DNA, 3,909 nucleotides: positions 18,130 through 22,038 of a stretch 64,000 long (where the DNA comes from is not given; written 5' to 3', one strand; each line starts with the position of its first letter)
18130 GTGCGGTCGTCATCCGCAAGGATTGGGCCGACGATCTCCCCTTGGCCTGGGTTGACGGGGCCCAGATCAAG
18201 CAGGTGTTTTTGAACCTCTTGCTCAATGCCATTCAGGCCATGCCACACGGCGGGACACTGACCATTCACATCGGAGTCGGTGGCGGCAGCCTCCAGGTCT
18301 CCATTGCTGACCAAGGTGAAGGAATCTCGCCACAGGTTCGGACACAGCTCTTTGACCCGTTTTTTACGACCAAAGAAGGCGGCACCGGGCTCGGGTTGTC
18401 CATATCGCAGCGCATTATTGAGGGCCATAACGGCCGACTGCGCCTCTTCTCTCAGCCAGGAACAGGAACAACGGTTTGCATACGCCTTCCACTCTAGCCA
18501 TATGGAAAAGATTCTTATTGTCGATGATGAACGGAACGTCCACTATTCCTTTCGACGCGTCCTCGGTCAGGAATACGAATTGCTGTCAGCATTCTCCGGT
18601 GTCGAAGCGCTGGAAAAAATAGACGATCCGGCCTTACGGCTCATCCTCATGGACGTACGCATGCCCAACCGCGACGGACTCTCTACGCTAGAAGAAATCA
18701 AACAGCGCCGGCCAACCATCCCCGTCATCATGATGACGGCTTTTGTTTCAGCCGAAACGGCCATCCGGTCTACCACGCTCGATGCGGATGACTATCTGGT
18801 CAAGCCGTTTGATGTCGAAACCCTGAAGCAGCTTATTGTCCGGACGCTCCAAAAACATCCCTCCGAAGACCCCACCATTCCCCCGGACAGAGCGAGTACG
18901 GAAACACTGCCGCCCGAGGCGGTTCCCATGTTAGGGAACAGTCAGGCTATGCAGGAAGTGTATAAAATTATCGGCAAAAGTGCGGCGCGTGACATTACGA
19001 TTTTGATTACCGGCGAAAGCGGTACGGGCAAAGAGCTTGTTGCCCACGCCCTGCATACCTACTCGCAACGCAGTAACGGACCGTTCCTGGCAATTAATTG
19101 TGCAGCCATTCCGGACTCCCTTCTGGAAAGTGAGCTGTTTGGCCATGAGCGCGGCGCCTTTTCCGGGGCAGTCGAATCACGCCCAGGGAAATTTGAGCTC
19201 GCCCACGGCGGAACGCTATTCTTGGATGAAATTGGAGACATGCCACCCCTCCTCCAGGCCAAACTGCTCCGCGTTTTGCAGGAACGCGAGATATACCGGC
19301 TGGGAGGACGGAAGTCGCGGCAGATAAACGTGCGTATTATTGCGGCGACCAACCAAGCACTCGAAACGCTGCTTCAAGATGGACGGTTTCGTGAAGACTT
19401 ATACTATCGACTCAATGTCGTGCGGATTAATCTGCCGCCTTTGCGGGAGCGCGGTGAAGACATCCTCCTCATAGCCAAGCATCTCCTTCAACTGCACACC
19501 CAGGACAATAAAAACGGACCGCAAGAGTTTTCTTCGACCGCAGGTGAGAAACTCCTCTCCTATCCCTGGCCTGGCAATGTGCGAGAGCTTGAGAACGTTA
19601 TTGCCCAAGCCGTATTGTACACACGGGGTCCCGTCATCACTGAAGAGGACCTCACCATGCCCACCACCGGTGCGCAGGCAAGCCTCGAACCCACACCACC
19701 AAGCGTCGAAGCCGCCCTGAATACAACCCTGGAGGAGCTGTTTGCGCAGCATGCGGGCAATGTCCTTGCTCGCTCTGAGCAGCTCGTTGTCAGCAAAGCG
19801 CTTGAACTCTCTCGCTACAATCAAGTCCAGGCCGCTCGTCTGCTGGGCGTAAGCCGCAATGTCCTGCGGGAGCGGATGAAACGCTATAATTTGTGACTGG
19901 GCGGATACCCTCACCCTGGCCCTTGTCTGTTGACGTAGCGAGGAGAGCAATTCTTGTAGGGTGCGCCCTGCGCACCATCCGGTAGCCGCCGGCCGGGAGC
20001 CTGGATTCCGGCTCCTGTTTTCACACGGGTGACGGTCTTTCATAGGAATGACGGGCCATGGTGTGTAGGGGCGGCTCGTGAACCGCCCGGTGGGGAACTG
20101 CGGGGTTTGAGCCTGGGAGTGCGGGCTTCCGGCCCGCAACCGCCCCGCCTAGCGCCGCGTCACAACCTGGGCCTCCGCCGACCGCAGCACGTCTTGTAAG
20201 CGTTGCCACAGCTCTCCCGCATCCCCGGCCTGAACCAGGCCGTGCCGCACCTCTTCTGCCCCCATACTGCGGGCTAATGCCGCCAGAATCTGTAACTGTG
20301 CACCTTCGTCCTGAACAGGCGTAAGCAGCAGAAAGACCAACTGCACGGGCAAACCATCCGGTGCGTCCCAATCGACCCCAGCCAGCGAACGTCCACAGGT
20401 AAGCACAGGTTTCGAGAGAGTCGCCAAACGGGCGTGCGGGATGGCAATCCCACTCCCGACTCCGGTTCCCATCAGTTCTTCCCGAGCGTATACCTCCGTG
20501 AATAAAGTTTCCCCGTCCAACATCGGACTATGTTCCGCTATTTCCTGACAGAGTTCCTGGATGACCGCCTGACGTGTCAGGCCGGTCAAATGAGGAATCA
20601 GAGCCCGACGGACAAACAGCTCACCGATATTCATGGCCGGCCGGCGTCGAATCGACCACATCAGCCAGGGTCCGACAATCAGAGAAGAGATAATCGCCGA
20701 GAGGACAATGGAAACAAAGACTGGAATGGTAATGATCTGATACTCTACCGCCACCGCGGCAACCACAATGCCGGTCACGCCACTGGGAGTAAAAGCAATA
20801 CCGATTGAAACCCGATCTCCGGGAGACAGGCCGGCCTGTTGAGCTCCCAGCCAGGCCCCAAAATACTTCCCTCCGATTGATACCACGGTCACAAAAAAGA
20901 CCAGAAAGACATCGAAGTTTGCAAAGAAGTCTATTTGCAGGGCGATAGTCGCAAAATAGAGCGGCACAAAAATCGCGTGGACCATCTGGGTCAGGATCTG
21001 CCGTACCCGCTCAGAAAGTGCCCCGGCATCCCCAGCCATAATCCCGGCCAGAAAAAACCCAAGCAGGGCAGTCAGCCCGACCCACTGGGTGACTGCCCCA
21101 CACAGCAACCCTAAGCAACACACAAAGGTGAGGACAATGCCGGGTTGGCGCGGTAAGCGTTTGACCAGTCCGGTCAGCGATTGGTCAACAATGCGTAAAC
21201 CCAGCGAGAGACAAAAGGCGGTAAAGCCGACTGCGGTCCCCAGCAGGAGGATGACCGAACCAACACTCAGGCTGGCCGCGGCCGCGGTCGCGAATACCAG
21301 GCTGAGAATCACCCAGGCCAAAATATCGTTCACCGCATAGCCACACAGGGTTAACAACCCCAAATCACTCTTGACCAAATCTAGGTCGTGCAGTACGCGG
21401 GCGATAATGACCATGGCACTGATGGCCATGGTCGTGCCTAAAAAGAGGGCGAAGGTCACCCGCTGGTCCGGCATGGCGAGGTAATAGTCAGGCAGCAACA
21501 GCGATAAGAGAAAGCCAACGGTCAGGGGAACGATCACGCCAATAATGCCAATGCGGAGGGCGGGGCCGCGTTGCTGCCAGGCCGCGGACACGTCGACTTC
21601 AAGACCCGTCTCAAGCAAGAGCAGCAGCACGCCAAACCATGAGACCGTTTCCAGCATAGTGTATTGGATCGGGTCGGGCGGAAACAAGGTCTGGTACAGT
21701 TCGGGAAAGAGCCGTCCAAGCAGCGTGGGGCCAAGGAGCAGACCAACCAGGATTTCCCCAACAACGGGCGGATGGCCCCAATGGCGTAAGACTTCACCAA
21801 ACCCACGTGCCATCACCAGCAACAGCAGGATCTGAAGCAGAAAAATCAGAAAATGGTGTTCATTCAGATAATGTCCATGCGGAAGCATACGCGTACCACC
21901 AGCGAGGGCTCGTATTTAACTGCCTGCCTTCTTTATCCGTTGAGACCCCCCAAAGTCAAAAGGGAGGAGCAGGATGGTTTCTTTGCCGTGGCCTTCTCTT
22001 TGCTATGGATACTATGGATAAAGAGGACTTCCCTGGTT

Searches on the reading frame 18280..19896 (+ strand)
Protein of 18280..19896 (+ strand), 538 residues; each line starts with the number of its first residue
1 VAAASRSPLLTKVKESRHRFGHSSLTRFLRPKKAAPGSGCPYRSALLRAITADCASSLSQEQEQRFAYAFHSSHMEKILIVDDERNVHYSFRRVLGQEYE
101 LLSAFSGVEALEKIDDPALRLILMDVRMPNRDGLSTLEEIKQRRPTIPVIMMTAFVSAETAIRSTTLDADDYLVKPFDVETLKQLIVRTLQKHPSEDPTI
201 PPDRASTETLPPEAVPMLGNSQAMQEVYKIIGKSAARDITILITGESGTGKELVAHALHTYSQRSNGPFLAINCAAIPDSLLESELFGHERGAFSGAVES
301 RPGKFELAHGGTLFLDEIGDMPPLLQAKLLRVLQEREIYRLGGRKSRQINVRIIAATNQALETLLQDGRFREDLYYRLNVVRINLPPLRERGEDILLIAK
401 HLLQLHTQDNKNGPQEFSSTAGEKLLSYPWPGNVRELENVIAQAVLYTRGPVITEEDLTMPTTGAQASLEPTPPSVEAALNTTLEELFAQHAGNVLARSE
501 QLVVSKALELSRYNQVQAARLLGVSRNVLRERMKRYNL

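Call 58: search_protein_families(library=pfam, proteins=[window:18280-19896:+], max_evalue=0.0001)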
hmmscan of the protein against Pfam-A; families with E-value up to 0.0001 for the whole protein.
window:18280-19896:+ (538 aa): 8 families
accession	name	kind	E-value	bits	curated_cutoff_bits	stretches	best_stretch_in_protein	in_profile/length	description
PF00158.32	Sigma54_activat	-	5.6e-73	244.6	20.2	1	218-383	2-167/168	Sigma-54 interaction domain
PF00072.30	Response_reg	-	3.8e-25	88.6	30.2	1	78-186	1-110/111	Response regulator receiver domain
PF14532.12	Sigma54_activ_2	-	9e-24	84.7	25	1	218-388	1-138/138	Sigma-54 interaction domain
PF25601.1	AAA_lid_14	-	4.1e-21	75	27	1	389-465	1-77/87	AAA+ ATPase lid domain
PF02954.25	HTH_8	-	4.8e-10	39.4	22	1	497-536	3-42/42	Bacterial regulatory protein, Fis family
PF07728.20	AAA_5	-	2e-07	31.5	22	1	241-360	2-124/139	AAA domain (dynein-related subfamily)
PF01078.27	Mg_chelatase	-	1.1e-05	25.3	20.3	0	296-359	93-158/207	Magnesium chelatase, subunit ChlI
PF00004.35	AAA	-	3e-05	24.9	21.2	0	241-374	1-127/131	ATPase family associated with various cellular activities (AAA)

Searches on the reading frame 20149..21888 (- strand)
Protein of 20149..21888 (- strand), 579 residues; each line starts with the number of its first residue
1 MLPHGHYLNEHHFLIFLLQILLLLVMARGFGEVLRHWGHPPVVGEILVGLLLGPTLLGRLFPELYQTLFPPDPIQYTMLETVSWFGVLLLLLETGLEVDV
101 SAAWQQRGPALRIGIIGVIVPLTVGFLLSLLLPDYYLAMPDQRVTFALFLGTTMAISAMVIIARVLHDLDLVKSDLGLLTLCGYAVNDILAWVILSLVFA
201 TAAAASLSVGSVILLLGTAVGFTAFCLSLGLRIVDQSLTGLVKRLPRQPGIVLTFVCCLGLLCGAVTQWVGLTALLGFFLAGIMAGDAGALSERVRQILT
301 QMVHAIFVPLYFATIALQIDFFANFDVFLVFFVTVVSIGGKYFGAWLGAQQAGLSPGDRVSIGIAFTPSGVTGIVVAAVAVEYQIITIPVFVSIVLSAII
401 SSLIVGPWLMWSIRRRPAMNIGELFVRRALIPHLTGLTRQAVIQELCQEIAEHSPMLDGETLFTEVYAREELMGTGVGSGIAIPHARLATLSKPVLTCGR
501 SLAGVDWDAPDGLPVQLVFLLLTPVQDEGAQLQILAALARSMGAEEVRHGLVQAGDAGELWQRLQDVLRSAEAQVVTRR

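Call 58: search_protein_families(library=pfam, proteins=[window:20149-21888:-], max_evalue=0.0001)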
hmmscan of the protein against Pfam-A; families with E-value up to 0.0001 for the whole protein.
window:20149-21888:- (579 aa): 2 families
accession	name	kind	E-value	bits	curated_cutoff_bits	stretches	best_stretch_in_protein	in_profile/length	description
PF00999.27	Na_H_Exchanger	-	9e-41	140.4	26.2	1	28-411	9-375/375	Sodium/hydrogen exchanger, transmembrane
PF00359.27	PTS_EIIA_2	-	7.9e-26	91.2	27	1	435-565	13-142/144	Phosphoenolpyruvate-dependent sugar phosphotransferase system, EIIA 2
